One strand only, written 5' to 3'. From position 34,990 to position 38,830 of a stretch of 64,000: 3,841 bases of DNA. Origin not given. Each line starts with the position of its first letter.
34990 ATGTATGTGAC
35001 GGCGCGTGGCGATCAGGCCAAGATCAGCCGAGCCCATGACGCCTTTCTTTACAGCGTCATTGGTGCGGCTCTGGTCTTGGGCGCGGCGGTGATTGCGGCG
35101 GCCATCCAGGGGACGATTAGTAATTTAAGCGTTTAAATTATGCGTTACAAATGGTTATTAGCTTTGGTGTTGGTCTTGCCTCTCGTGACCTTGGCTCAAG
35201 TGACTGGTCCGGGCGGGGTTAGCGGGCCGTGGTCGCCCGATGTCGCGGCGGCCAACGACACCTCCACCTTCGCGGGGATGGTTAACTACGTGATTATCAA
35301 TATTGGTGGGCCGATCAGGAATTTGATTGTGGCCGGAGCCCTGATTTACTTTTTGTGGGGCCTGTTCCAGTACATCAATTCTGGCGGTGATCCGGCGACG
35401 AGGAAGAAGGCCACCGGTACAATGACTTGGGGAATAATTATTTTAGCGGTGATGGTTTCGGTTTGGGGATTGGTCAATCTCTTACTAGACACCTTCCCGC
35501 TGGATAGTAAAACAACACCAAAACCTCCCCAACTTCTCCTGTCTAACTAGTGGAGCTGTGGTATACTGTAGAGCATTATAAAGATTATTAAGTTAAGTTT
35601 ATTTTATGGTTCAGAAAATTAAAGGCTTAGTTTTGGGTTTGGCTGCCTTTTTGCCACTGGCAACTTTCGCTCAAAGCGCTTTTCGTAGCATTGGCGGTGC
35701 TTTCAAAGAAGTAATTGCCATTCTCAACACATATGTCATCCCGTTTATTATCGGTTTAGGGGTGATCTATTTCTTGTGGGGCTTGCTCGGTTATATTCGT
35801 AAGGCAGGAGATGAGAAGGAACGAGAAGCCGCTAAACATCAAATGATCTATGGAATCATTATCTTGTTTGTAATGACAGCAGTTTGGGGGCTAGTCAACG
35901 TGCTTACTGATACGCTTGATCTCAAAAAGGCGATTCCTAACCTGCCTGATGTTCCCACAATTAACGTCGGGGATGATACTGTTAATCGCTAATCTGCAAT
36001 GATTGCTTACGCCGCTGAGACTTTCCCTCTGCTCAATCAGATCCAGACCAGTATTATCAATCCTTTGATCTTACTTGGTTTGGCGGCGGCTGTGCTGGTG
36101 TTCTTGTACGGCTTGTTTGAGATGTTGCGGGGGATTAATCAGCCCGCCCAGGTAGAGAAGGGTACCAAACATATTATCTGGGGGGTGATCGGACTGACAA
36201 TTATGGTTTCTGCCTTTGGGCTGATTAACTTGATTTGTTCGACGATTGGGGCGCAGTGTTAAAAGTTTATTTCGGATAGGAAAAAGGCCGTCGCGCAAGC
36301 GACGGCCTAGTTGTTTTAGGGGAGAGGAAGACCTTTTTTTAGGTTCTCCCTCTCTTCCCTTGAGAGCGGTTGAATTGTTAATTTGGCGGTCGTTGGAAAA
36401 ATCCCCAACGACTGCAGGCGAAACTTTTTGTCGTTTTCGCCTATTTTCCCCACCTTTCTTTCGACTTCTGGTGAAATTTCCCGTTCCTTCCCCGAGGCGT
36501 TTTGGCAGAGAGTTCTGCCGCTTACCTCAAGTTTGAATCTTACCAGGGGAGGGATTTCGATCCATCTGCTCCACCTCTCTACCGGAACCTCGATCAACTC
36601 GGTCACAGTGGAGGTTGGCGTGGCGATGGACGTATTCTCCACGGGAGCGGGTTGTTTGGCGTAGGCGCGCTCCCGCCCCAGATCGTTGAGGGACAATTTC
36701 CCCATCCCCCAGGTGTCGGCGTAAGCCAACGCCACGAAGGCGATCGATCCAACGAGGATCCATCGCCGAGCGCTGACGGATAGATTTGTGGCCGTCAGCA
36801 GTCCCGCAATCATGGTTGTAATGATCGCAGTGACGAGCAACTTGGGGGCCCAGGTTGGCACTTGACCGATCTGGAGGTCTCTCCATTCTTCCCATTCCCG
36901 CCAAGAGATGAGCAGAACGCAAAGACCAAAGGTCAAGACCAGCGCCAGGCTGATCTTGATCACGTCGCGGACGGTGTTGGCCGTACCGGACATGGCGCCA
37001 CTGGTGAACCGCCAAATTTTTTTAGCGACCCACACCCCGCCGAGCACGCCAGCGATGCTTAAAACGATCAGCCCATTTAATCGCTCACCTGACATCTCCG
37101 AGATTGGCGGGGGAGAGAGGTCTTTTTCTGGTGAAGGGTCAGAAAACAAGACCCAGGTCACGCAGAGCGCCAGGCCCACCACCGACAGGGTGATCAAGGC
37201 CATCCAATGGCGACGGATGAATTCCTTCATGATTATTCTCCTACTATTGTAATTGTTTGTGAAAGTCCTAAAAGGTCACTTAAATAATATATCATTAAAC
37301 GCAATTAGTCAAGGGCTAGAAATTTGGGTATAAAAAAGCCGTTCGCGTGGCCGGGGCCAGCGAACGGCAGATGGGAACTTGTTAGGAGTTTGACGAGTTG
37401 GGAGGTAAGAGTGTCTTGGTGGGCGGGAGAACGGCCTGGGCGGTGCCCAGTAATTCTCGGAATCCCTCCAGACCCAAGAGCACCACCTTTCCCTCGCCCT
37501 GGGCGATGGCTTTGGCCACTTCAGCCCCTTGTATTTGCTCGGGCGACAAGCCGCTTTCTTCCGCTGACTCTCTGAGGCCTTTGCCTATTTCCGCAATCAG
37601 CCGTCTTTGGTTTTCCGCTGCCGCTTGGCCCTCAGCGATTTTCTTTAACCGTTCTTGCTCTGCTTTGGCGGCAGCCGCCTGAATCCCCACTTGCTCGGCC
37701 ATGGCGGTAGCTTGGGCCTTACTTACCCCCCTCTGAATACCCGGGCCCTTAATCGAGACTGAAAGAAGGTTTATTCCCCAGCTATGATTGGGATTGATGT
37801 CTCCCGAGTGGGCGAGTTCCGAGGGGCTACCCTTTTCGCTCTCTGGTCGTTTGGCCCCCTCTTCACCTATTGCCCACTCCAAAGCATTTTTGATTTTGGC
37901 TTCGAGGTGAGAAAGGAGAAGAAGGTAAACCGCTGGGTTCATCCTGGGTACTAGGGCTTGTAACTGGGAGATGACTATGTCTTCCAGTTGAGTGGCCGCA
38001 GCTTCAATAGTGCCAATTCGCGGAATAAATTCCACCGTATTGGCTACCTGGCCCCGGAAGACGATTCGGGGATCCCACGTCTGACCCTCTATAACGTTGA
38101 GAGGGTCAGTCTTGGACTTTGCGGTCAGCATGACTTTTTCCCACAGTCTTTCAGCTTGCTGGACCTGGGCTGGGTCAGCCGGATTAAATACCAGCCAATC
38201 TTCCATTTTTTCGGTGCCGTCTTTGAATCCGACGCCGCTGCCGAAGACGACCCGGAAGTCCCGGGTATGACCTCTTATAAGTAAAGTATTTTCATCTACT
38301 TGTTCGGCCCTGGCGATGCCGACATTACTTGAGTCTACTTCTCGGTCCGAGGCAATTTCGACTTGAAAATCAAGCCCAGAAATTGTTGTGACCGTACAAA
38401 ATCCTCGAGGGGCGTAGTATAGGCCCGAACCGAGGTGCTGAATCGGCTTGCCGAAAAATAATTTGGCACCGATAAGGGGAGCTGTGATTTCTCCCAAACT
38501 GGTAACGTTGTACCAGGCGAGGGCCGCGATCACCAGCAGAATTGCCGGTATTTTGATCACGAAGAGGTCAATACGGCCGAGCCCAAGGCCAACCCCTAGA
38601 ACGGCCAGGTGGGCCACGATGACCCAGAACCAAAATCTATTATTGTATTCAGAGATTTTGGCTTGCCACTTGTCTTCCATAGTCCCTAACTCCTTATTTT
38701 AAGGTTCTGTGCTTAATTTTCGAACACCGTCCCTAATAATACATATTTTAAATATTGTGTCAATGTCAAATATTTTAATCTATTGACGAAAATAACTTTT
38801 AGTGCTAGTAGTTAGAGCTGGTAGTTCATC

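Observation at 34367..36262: Tandem array of five paralogous small secreted 2-TM proteins: candidate TrbC/VirB2-like (T4SS-type) pilins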

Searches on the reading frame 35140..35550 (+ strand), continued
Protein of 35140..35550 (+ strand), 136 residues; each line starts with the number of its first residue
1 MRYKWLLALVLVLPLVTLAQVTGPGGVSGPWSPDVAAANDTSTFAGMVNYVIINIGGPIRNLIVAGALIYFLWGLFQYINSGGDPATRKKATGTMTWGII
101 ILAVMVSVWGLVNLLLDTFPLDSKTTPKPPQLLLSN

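Call 85: find_encoding_contigs(protein=P0146, flank=8000, max_places=2)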
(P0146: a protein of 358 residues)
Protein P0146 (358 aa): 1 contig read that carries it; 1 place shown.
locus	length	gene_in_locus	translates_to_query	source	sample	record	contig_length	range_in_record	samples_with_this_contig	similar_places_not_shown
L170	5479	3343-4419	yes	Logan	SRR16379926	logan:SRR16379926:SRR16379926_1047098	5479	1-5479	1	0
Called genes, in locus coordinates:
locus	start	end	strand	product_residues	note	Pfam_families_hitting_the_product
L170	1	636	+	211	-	?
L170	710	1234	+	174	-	PF01135:PCMT, PF01209:Ubie_methyltran, PF01728:FtsJ, PF05175:MTS (weak), PF13847:Methyltransf_31, PF08241:Methyltransf_11, PF08242:Methyltransf_12 (weak), PF13649:Methyltransf_25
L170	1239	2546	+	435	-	PF13416:SBP_bac_8, PF01547:SBP_bac_1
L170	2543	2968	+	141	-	PF18895:T4SS_pilin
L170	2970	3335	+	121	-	PF04956:TrbC, PF18895:T4SS_pilin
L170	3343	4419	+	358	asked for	PF18895:T4SS_pilin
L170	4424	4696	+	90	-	PF18895:T4SS_pilin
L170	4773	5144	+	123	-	PF18895:T4SS_pilin (weak)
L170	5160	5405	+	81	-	PF18895:T4SS_pilin (weak)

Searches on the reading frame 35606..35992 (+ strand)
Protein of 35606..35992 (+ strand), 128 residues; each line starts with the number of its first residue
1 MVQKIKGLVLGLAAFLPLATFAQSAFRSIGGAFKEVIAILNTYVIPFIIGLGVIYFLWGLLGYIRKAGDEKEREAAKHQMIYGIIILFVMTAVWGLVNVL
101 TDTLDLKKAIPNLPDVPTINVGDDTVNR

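Call 3: search_protein_families(library=pfam, proteins=[window:35606-35992:+], max_evalue=10)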
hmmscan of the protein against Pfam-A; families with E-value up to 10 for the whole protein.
window:35606-35992:+ (128 aa): 7 families
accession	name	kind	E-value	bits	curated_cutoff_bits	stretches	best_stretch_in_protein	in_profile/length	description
PF18895.5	T4SS_pilin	-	8.1e-07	29.5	26.6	1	47-100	19-71/71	Type IV secretion system pilin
PF00335.26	Tetraspanin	-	0.011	15.8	32.1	1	39-103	41-103/225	Tetraspanin family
PF11902.13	DUF3422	-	0.018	14.7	25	1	53-99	368-413/418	Protein of unknown function (DUF3422)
PF20535.3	DUF6750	-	0.073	13.4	27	1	5-106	24-122/128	Family of unknown function (DUF6750)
PF04318.17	DUF468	-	0.081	14.1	25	1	28-66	29-66/84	Protein of unknown function (DUF468)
PF11700.14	ATG22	-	0.21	10.7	24.1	1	76-106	351-382/482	Vacuole effluxer Atg22 like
PF12725.13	DUF3810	-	0.32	10.8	28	2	23-97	3-82/311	Protein of unknown function (DUF3810)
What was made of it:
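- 35606..35992 (+): pil4: penultimate core pilin (128 aa); leader ending TFA|QS; candidate major subunit (inference). PF18895 29.5 bits (call 3).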

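Call 4: search_protein_families(library=ncbifam, proteins=[window:35606-35992:+], max_evalue=10)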
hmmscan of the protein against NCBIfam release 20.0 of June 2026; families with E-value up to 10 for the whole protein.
window:35606-35992:+ (128 aa): 6 families
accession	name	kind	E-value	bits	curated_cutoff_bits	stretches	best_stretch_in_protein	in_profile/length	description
NF045849.1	ICE_MMCAP2_0565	equivalog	1.6e-07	30.9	40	1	29-103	5-79/80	Mbov_0395 family pilin-like conjugal transfer protein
TIGR03758.1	conj_TIGR03758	hypoth_equivalog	0.011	15.8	42.7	1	23-91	5-70/76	TIGR03758 family integrating conjugative element protein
NF005044.0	PRK06458.1-4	equivalog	0.034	13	610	1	40-94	72-128/531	hydrogenase 4 subunit F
TIGR03943.1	TIGR03943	equivalog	0.19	11.1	88.8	1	40-99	9-76/221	TIGR03943 family putative permease subunit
NF011607.0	PRK15033.1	subfamily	0.23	10.3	524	1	45-100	273-331/389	tricarballylate utilization 4Fe-4S protein TcuB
NF033935.1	inclusion_IncB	equivalog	3.6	7.5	50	1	2-54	2-53/78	inclusion membrane protein IncB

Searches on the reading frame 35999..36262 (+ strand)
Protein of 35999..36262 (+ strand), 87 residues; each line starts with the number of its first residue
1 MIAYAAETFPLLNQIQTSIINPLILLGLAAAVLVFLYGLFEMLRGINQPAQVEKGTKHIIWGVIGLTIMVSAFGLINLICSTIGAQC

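Call 3: search_protein_families(library=pfam, proteins=[window:35999-36262:+], max_evalue=10)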
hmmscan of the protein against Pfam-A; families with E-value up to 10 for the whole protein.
window:35999-36262:+ (87 aa): 6 families
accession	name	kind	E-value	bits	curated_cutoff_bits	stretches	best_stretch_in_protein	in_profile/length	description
PF18895.5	T4SS_pilin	-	2e-08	34.6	26.6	1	13-79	6-71/71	Type IV secretion system pilin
PF04588.18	HIG_1_N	-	0.00079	20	22.4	1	21-48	2-29/52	Hypoxia induced protein conserved region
PF09933.14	DUF2165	-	0.01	16.3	24.9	1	23-76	66-119/157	Predicted small integral membrane protein (DUF2165)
PF10031.14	DUF2273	-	0.094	13.2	25.4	1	24-43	12-31/48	Small integral membrane protein (DUF2273)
PF14110.11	DUF4282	-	0.17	12.9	27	1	18-71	11-62/86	Domain of unknown function (DUF4282)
PF03994.20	DUF350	-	0.25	11.8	26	1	58-80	74-97/133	Domain of Unknown Function (DUF350)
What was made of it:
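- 35999..36262 (+): pil5: short terminal pilin (87 aa), leaderless, hairpin only. PF18895 34.6 bits (call 3).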

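Call 4: search_protein_families(library=ncbifam, proteins=[window:35999-36262:+], max_evalue=10)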
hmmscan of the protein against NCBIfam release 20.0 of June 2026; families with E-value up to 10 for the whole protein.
window:35999-36262:+ (87 aa): 5 families
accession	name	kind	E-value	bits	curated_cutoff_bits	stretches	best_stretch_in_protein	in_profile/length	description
NF045849.1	ICE_MMCAP2_0565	equivalog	1e-06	28.3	40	1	18-83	15-80/80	Mbov_0395 family pilin-like conjugal transfer protein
NF009302.0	PRK12659.1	equivalog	0.0051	16.7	154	1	3-60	12-65/117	Na+/H+ antiporter subunit C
NF008099.0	PRK10841.1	equivalog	0.028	12.1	920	1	2-51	299-346/949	two-component system sensor histidine kinase RcsC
NF058603.1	SCO2097_fam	equivalog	0.23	11.8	110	1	29-74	43-80/129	SCO2097 family morphological protein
NF052277.1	lmo0954_fam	equivalog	0.26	11.9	40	1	19-74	11-66/89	lmo0954 family membrane protein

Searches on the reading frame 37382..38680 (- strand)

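Call 8: search_protein_families(library=pfam, proteins=[window:37382-38680:-], max_evalue=0.001)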
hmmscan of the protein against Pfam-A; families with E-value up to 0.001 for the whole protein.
window:37382-38680:- (432 aa): 1 family
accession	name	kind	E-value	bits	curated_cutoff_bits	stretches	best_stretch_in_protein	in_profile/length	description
PF01145.31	Band_7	-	0.00067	20.2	23.6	0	198-343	56-175/176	SPFH domain / Band 7 family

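Call 51: search_protein_families(library=ncbifam, proteins=[window:37382-38680:-], max_evalue=0.01)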
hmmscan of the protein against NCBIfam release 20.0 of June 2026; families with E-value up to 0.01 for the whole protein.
window:37382-38680:- (432 aa): 0 families
